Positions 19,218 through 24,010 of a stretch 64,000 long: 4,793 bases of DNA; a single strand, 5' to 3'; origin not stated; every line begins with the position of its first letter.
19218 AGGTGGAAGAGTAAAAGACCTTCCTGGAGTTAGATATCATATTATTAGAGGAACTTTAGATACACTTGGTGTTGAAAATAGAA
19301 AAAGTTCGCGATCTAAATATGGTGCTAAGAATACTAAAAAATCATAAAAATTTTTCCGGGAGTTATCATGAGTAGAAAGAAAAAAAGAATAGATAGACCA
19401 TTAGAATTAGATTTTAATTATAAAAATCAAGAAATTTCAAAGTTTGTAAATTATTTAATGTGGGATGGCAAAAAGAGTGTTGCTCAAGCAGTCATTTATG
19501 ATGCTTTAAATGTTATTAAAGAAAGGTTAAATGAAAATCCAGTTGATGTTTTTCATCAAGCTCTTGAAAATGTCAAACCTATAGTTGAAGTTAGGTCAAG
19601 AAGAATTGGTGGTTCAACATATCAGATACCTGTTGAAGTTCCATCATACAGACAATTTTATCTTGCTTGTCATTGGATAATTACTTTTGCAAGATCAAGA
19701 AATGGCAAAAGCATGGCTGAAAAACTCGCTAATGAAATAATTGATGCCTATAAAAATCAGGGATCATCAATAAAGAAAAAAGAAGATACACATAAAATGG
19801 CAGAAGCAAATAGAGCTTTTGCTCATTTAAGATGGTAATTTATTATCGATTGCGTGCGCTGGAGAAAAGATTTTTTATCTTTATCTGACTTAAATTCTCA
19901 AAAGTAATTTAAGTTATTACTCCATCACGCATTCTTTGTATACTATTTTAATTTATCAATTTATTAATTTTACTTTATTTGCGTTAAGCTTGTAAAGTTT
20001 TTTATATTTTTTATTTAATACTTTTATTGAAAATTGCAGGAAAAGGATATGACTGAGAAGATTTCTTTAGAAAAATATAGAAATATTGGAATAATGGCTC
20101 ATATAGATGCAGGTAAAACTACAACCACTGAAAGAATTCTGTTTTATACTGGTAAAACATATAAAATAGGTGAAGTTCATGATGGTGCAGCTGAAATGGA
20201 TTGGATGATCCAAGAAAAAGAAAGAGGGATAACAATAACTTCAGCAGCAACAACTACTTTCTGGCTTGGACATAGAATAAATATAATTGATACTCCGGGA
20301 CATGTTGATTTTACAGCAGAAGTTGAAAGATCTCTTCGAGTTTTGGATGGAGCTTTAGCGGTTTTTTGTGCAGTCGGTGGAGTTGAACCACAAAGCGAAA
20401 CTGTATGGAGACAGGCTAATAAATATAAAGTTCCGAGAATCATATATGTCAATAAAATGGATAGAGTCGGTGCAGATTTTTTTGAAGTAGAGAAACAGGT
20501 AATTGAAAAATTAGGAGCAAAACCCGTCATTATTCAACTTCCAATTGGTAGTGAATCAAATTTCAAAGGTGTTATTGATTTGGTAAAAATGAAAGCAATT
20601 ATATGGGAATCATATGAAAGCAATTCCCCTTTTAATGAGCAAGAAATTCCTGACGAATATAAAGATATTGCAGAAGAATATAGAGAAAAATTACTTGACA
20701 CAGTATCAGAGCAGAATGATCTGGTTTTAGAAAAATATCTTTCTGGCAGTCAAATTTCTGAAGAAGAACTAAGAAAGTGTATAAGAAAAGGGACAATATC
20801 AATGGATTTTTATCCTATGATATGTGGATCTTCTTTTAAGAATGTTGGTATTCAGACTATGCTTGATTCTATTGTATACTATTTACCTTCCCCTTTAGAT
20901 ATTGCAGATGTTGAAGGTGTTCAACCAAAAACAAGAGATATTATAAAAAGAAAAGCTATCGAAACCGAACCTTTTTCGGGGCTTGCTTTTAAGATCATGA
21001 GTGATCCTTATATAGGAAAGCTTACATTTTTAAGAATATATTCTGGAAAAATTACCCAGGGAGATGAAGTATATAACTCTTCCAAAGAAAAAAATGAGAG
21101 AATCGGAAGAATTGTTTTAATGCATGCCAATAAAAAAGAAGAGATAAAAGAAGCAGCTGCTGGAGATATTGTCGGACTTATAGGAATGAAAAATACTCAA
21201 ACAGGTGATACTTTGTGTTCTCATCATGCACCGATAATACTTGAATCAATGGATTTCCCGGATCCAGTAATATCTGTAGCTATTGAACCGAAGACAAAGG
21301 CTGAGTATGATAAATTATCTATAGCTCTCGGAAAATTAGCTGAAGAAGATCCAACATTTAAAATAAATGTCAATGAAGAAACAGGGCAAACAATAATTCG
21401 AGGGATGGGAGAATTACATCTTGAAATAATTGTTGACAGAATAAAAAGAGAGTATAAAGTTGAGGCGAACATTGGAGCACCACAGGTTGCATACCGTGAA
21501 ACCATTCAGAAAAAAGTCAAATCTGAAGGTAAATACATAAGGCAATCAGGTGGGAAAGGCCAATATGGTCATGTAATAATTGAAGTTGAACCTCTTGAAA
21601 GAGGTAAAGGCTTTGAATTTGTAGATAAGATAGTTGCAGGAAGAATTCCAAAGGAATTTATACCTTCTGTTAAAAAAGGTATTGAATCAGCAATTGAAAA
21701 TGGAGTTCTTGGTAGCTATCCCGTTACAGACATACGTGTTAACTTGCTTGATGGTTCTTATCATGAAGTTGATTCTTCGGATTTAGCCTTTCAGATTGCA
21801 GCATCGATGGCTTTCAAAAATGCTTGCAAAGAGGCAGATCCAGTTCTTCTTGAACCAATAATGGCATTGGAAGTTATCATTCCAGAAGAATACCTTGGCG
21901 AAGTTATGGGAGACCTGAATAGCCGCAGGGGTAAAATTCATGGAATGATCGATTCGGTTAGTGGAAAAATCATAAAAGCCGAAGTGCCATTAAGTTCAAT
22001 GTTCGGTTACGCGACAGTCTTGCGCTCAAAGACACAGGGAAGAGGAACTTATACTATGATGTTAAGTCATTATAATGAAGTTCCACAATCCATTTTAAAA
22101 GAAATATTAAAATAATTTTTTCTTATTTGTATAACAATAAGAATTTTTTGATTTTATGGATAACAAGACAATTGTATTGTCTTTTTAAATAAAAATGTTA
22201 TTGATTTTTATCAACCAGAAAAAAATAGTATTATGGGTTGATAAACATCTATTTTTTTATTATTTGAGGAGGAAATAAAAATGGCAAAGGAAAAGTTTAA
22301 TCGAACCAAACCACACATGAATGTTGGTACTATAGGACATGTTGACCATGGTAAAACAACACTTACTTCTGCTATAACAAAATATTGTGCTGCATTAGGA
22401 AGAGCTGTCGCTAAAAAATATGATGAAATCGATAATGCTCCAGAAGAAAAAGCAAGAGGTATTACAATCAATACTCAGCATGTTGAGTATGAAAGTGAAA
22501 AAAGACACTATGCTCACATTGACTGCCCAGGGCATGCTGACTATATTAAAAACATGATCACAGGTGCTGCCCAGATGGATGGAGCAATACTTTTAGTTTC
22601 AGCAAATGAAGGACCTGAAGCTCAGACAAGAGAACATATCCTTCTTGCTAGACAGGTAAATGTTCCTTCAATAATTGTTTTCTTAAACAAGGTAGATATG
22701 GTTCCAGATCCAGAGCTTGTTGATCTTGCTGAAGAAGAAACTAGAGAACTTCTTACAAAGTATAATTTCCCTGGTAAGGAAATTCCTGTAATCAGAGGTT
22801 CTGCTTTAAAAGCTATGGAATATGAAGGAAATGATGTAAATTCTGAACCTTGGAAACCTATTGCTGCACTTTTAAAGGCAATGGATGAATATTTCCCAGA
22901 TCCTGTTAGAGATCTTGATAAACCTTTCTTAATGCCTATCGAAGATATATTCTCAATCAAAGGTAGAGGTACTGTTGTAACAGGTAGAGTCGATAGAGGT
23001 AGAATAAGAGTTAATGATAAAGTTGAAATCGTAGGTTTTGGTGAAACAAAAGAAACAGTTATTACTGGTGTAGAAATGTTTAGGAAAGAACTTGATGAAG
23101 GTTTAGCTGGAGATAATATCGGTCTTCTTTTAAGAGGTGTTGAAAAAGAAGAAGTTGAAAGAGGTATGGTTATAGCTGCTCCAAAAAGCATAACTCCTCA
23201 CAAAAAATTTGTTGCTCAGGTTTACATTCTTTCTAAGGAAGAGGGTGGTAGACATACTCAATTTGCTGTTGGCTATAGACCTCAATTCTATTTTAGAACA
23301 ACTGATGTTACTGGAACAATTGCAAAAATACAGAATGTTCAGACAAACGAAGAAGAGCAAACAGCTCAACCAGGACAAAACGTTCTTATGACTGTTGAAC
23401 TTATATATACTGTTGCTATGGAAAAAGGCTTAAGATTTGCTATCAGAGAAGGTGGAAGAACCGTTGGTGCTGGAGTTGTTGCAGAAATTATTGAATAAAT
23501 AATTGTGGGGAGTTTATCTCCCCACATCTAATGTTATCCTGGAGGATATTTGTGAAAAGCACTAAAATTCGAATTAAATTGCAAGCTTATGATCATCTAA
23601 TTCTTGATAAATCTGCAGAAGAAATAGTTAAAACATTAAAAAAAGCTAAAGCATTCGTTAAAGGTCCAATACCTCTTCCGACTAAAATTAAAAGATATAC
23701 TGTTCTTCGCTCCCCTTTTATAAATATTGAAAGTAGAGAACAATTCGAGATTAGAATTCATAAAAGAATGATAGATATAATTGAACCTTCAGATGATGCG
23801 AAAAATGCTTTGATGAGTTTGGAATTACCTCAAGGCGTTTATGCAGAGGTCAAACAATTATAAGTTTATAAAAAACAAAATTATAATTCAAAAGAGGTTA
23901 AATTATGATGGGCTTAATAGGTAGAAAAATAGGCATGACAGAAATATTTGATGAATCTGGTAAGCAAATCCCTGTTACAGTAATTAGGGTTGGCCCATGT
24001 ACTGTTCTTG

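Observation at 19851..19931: Unannotated 81-nt three-way-junction RNA between rpsG and fusA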

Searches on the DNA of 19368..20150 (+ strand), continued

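Call 65: search_with_rna_model(model_id=R1, sources=[L068, L044, L057, L082], max_evalue=10, filters=off, show_alignments=3)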
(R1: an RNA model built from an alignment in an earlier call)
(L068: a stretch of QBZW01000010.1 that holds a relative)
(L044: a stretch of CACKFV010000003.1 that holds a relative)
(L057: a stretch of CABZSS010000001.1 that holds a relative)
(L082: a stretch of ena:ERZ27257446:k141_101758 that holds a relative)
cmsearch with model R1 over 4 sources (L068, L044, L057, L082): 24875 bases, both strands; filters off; matches with E-value up to 10: 12.
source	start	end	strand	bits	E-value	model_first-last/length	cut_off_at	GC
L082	4424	4473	-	12.1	0.9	1-98/98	no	0.44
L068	4862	4956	-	11.4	1.2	1-98/98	no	0.4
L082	4374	4428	+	10.4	2.1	21-77/98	no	0.29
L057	5643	5729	+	9.5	3.4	1-98/98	no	0.31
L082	3035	3113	+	8.9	4.7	1-98/98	no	0.34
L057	1316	1414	-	8.1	7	1-98/98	no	0.33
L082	3420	3442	-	8.1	7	1-98/98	no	0.09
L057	257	277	-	7.8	8.4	1-98/98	no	0.24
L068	2037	2124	-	7.7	8.7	1-98/98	no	0.28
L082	151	228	+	7.6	9.3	1-98/98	no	0.29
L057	6136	6213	-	7.5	9.3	1-98/98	no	0.29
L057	5276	5304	-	7.5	9.8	44-73/98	no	0.31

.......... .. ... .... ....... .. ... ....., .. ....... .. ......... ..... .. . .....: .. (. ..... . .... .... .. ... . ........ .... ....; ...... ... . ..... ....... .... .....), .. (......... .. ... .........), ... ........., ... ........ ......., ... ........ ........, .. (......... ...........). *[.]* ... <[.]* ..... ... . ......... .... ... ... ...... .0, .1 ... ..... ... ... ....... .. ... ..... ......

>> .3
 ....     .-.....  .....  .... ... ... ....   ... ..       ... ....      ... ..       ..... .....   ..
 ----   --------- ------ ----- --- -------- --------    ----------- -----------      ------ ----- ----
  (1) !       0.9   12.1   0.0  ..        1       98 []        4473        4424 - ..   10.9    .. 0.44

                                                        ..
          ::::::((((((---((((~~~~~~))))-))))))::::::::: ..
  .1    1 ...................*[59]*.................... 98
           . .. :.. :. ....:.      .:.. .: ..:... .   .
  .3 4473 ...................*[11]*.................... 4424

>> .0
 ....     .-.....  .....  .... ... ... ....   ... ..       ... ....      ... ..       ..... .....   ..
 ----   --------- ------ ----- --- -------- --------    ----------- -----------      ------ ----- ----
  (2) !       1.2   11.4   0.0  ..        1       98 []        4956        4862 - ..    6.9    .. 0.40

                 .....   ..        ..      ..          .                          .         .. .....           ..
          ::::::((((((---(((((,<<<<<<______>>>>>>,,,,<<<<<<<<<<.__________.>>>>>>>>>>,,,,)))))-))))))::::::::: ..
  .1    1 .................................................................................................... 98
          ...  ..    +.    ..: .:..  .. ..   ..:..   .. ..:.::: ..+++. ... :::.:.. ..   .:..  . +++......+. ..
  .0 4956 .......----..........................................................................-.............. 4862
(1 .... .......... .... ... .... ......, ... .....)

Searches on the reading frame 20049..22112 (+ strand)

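Call 84: search_protein_families(library=ncbifam, proteins=[window:20049-22112:+], max_evalue=1e-20)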
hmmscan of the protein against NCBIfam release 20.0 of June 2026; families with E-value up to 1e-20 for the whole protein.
window:20049-22112:+ (688 aa): 19 families
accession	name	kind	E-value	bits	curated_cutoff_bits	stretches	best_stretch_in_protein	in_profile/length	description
TIGR00484.1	EF-G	equivalog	0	1130.6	659.4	1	1-688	1-687/691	elongation factor G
NF009381.0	PRK12740.1-5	subfamily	6.1e-247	821.4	583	1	4-687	3-682/692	elongation factor G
NF009891.0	PRK13351.1-1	equivalog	7.9e-169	563.4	597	1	6-687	5-674/681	elongation factor G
NF009377.1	PRK12740.1-1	equivalog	1.6e-163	545.7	890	1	8-685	11-697/700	elongation factor G-like protein EF-G2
NF058620.1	EFG2_Bacteroid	exception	1.8e-150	502.6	1000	2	8-520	7-512/717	elongation factor G2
NF009379.0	PRK12740.1-3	equivalog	1.9e-147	492.7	513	1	8-687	6-667/674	elongation factor G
NF012153.1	tet_protect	equivalog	1e-123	413.8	775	1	12-672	2-611/614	tetracycline resistance ribosomal protection protein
TIGR00490.1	aEF-2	equivalog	4.8e-101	339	738.45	3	269-518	244-496/720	elongation factor EF-2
NF033148.1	tet_protect_M_W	exception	1.5e-87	294.5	1100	2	214-677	173-612/639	TetM/TetW/TetO/TetS family tetracycline resistance ribosomal protection protein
NF000120.3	47473_otr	exception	5.7e-86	289.4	900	2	12-156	4-148/608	tetracycline resistance ribosomal protection protein Otr(A)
NF001964.0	PRK00741.1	equivalog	2.7e-74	250.5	473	1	6-486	8-473/529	peptide chain release factor 3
NF012154.0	tet_protect_Q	exception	5.5e-73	246.3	1425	1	12-671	5-607/638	tetracycline resistance ribosomal protection protein Tet(Q)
NF012155.1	tet_protect_M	exception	4.8e-72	243.1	1420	2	10-163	3-156/639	tetracycline resistance ribosomal protection protein Tet(M)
NF009892.0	PRK13351.1-3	equivalog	1.7e-70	238.2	640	2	9-162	2-160/623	elongation factor G-like protein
TIGR01394.1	TypA_BipA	equivalog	4.4e-68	230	757.3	2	10-153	1-142/594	translational GTPase TypA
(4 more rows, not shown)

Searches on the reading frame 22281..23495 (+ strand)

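Call 84: search_protein_families(library=ncbifam, proteins=[window:22281-23495:+], max_evalue=1e-20)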
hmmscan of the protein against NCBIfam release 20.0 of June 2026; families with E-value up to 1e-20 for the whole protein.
window:22281-23495:+ (405 aa): 19 families
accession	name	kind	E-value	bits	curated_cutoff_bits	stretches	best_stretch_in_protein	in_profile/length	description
NF000766.0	PRK00049.1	subfamily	9.4e-205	679.9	449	1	1-405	1-396/396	elongation factor Tu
NF009372.0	PRK12735.1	subfamily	8.2e-203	673.5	479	1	1-405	1-396/396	elongation factor Tu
TIGR00485.1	EF-Tu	equivalog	1.9e-200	665.6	522.4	1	1-405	1-394/394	elongation factor Tu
NF009373.0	PRK12736.1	subfamily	1e-197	656.7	452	1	1-404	1-393/394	elongation factor Tu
NF008969.0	PRK12317.1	subfamily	5.2e-77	259.2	502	1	8-403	3-421/426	elongation factor 1-alpha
TIGR00483.1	EF-1_alpha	equivalog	3.7e-66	223.4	540.1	1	8-403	3-422/427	translation elongation factor EF-1 subunit alpha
TIGR00475.1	selB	equivalog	3.4e-59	201.1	242.25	1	13-314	1-271/581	selenocysteine-specific translation elongation factor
TIGR03680.1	eif2g_arch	equivalog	7.1e-33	114.4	514.5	1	10-251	3-250/407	translation initiation factor IF-2 subunit gamma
NF003077.0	PRK04000.1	equivalog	2.5e-32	112.5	315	1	7-251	4-254/412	translation initiation factor IF-2 subunit gamma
TIGR01394.1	TypA_BipA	equivalog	1.2e-31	109.6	757.3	1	14-294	3-282/594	translational GTPase TypA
NF004035.0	PRK05506.1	subfamily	4.2e-30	104.6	715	1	51-370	80-390/632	bifunctional sulfate adenylyltransferase subunit 1/adenylylsulfate kinase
TIGR02034.1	CysN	subfamily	1.5e-29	103.3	336.1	1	54-396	59-388/406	sulfate adenylyltransferase, large subunit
NF003478.0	PRK05124.1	equivalog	1e-26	93.6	590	1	54-363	86-386/475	sulfate adenylyltransferase subunit CysN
TIGR01393.1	lepA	equivalog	4.6e-25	88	533.9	1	14-289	5-263/595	translation elongation factor 4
NF012153.1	tet_protect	equivalog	2e-23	82.5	775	1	13-140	1-129/614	tetracycline resistance ribosomal protection protein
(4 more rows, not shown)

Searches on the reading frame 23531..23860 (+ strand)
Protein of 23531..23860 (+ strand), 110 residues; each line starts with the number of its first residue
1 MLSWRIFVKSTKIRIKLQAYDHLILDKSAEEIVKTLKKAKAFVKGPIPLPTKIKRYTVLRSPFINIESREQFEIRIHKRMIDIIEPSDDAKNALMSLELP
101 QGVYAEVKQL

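Call 84: search_protein_families(library=ncbifam, proteins=[window:23531-23860:+], max_evalue=1e-20)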
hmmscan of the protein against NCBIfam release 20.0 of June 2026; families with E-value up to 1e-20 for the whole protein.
window:23531-23860:+ (110 aa): 2 families
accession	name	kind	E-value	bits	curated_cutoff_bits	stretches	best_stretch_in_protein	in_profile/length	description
NF001861.0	PRK00596.1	equivalog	4.6e-40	136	85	1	9-108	2-101/102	30S ribosomal protein S10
TIGR01049.1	rpsJ_bact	equivalog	6.5e-38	129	72.75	1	12-108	2-98/99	30S ribosomal protein S10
